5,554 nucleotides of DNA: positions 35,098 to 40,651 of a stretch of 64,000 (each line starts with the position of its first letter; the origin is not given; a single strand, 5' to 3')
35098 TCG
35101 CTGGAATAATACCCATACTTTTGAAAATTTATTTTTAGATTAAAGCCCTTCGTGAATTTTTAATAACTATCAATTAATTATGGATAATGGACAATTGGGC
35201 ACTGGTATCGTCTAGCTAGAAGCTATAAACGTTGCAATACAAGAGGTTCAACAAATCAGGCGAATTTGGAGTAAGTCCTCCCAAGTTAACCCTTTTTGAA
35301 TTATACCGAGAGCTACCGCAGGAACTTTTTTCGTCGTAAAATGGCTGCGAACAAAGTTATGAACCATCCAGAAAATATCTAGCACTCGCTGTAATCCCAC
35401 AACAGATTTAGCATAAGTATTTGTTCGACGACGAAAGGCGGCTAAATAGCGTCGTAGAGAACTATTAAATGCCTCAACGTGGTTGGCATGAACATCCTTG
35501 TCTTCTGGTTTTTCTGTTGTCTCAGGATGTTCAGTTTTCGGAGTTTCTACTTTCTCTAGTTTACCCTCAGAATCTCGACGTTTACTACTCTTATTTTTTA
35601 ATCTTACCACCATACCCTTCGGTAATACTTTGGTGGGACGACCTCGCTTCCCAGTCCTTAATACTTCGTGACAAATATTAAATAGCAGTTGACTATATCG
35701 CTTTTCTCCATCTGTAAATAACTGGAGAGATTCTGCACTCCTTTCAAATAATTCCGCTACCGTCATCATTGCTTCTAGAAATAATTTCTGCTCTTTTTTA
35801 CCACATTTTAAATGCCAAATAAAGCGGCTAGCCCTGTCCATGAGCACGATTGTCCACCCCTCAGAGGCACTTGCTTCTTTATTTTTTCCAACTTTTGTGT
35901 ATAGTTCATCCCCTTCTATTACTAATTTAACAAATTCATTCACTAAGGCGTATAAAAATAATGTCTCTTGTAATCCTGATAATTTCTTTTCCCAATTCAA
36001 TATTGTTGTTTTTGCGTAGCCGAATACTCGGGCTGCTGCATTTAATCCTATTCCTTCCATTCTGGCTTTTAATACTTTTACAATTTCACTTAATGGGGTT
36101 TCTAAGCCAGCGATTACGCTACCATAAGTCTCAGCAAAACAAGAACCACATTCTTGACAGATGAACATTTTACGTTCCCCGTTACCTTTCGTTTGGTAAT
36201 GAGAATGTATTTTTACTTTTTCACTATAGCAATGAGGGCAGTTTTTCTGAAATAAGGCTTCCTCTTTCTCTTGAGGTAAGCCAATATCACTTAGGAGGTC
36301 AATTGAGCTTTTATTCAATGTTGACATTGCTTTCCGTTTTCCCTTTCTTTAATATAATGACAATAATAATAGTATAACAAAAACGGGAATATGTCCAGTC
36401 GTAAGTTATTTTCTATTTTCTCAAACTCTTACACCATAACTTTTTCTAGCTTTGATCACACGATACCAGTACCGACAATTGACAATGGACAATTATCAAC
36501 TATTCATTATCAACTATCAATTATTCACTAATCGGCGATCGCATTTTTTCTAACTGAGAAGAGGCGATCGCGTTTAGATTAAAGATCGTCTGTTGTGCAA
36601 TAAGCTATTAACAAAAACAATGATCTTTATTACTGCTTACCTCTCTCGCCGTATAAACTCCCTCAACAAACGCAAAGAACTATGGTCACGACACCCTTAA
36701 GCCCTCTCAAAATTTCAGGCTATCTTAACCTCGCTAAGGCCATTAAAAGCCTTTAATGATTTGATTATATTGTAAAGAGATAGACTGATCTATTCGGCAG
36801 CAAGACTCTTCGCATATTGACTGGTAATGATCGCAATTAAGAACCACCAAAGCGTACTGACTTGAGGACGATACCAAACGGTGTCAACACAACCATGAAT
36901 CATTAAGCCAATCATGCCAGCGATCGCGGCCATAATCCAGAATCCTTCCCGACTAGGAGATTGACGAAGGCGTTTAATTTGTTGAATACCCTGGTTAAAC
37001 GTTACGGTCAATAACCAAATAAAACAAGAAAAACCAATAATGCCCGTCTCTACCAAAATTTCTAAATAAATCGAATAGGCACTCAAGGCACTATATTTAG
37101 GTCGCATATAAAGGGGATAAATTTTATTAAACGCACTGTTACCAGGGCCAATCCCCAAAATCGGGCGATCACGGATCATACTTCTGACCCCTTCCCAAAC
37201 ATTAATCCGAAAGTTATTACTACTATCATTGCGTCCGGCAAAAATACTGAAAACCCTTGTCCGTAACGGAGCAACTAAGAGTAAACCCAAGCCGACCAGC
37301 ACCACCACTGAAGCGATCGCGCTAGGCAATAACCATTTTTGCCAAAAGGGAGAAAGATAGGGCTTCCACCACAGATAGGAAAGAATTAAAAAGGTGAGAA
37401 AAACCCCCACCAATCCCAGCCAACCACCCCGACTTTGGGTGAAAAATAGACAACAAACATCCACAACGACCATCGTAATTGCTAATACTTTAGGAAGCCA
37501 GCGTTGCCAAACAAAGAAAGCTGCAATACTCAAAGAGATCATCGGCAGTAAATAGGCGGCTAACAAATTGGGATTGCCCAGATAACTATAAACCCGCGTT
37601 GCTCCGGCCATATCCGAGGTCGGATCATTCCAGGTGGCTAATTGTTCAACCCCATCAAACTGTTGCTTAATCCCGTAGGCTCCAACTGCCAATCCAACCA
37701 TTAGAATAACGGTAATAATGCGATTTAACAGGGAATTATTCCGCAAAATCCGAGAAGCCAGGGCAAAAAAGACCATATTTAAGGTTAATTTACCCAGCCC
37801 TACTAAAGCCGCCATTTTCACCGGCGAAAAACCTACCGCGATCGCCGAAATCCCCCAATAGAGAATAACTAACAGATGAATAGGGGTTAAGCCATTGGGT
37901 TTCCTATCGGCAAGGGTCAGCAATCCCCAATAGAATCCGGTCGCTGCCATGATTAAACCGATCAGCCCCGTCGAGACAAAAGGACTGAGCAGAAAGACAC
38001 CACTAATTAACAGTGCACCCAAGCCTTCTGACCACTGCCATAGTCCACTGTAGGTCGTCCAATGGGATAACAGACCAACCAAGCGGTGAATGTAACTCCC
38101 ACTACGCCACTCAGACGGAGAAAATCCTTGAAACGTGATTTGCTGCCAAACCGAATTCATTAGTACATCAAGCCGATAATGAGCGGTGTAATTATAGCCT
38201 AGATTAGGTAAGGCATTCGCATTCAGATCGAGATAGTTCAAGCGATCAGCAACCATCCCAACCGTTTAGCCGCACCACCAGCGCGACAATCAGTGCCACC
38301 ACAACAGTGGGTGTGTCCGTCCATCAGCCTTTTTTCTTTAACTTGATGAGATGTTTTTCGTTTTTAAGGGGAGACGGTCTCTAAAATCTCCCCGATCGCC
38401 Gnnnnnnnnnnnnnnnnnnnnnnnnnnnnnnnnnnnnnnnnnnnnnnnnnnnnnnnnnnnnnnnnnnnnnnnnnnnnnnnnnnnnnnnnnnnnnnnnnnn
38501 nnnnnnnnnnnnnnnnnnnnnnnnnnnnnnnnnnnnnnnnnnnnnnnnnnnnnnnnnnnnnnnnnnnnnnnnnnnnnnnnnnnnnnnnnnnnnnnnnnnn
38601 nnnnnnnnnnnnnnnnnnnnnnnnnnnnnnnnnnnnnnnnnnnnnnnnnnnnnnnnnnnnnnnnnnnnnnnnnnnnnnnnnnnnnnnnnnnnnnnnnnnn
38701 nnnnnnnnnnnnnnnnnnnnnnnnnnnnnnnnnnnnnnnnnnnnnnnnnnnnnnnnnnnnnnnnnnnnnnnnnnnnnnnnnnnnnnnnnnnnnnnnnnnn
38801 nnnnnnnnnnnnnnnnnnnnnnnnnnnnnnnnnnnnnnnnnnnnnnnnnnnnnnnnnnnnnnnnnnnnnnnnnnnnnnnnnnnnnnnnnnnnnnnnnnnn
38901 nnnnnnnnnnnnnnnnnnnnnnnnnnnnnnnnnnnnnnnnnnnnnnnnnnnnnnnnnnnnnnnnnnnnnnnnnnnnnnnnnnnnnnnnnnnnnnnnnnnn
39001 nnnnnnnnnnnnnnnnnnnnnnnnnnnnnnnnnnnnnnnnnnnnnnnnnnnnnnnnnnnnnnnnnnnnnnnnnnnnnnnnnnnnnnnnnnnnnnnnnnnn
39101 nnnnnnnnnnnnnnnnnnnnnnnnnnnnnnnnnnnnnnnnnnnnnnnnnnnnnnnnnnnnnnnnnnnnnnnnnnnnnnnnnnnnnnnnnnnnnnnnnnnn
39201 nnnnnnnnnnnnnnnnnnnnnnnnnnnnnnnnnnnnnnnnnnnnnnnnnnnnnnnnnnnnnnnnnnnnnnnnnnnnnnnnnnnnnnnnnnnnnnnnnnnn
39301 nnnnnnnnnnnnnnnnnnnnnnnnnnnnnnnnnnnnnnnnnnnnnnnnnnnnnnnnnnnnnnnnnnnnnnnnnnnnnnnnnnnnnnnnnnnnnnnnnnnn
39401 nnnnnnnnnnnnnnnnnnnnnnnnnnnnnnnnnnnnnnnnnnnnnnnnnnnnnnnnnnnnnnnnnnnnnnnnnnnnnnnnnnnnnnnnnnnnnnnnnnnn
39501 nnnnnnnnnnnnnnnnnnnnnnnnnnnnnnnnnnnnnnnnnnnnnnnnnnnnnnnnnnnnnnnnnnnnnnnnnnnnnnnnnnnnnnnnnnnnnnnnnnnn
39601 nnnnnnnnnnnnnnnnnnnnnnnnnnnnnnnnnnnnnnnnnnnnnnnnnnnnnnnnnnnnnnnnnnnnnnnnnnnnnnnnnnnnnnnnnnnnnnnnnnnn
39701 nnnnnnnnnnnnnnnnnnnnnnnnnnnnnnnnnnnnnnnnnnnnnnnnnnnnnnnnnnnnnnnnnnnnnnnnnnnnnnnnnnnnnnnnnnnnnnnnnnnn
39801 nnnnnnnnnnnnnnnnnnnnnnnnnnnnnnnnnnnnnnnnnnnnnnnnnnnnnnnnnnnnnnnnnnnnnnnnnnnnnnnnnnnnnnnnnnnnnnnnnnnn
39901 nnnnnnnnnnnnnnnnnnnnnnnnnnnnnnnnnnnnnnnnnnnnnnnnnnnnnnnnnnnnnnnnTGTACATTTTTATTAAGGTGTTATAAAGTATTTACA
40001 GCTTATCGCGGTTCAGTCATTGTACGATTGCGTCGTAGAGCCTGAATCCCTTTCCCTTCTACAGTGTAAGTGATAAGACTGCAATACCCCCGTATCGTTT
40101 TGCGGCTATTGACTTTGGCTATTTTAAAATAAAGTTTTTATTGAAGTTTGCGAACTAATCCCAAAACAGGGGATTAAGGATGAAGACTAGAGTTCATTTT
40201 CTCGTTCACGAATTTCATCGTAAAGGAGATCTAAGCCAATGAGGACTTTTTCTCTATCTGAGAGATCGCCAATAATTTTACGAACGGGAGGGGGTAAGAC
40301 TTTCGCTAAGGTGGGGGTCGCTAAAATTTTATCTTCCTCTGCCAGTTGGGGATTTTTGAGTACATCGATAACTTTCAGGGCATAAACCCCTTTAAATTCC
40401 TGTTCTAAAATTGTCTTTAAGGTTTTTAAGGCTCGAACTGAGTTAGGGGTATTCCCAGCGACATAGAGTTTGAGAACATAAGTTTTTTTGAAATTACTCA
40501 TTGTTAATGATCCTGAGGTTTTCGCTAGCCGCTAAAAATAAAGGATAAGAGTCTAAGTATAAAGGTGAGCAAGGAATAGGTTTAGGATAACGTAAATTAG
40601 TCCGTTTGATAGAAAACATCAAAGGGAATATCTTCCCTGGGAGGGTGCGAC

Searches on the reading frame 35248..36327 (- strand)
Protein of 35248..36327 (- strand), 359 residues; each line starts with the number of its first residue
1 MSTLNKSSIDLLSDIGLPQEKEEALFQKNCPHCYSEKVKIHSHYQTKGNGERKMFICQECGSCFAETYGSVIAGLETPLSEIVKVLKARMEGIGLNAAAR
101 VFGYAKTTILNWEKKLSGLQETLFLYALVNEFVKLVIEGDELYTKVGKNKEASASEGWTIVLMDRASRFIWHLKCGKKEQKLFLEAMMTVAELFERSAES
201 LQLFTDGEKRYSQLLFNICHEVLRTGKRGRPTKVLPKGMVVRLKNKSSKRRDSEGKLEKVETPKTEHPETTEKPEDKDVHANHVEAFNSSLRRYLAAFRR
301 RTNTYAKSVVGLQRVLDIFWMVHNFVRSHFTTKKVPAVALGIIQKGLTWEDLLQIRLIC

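Call 51: search_protein_families(library=ncbifam, proteins=[window:35248-36327:-], max_evalue=0.00001)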
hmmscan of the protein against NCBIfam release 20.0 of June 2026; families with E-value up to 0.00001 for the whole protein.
window:35248-36327:- (359 aa): 1 family
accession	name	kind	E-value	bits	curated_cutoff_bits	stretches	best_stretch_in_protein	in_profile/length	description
NF033558.1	transpos_IS1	equivalog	1.9e-17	63.9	100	1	30-220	1-172/199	IS1 family transposase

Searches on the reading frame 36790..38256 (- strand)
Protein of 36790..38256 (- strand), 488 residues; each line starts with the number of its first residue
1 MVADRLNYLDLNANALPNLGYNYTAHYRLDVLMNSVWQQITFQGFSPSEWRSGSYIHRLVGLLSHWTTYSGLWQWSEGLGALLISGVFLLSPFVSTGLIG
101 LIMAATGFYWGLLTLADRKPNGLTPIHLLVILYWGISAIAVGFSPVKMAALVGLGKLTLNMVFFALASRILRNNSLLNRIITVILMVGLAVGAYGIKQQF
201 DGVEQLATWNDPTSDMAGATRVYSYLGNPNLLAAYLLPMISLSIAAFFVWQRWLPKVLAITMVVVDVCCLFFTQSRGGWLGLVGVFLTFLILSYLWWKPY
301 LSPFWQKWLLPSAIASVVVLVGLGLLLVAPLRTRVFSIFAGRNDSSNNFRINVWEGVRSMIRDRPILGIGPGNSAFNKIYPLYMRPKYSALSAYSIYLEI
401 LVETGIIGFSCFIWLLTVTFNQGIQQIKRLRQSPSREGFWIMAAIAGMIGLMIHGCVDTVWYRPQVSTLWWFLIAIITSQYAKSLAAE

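Call 51: search_protein_families(library=ncbifam, proteins=[window:36790-38256:-], max_evalue=0.00001)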
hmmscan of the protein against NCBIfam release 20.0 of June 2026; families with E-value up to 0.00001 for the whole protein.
window:36790-38256:- (488 aa): 2 families
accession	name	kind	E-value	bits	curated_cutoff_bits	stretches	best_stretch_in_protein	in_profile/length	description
TIGR00947.1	2A73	equivalog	9.2e-182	604.8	366.4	1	59-482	1-424/425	IctB family putative bicarbonate transporter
TIGR03097.1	PEP_O_lig_1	hypoth_equivalog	1.3e-19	70.4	188.1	1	125-442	73-367/408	putative O-glycosylation ligase, exosortase A system-associated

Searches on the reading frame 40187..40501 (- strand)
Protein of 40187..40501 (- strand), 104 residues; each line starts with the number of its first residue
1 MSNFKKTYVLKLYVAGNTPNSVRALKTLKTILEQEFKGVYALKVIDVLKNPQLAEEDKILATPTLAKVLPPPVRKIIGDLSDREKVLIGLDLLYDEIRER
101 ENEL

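Call 4: search_protein_families(library=ncbifam, proteins=[window:40187-40501:-])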
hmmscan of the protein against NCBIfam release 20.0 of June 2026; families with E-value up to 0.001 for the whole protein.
window:40187-40501:- (104 aa): 3 families
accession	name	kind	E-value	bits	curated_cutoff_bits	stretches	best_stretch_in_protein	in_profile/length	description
NF006798.0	PRK09301.1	equivalog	1e-61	205.5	110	1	3-103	2-102/105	circadian clock protein KaiB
TIGR02654.1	circ_KaiB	equivalog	1.8e-55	185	145.3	1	5-91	1-87/87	circadian clock protein KaiB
NF006800.0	PRK09303.1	equivalog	8.7e-08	31.5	342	1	12-76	18-83/383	histidine kinase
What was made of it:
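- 40187..40501 (-): kaiB, intact, 104 aa. It matches NF006798 and TIGR02654 (call 4).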

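Call 5: search_protein_families(library=pfam, proteins=[window:40187-40501:-])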
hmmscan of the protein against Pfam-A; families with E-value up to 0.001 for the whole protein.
window:40187-40501:- (104 aa): 1 family
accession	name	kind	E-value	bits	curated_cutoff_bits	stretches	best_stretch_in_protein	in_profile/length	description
PF07689.18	KaiB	-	1.5e-30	105.1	27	1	11-91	1-81/82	KaiB domain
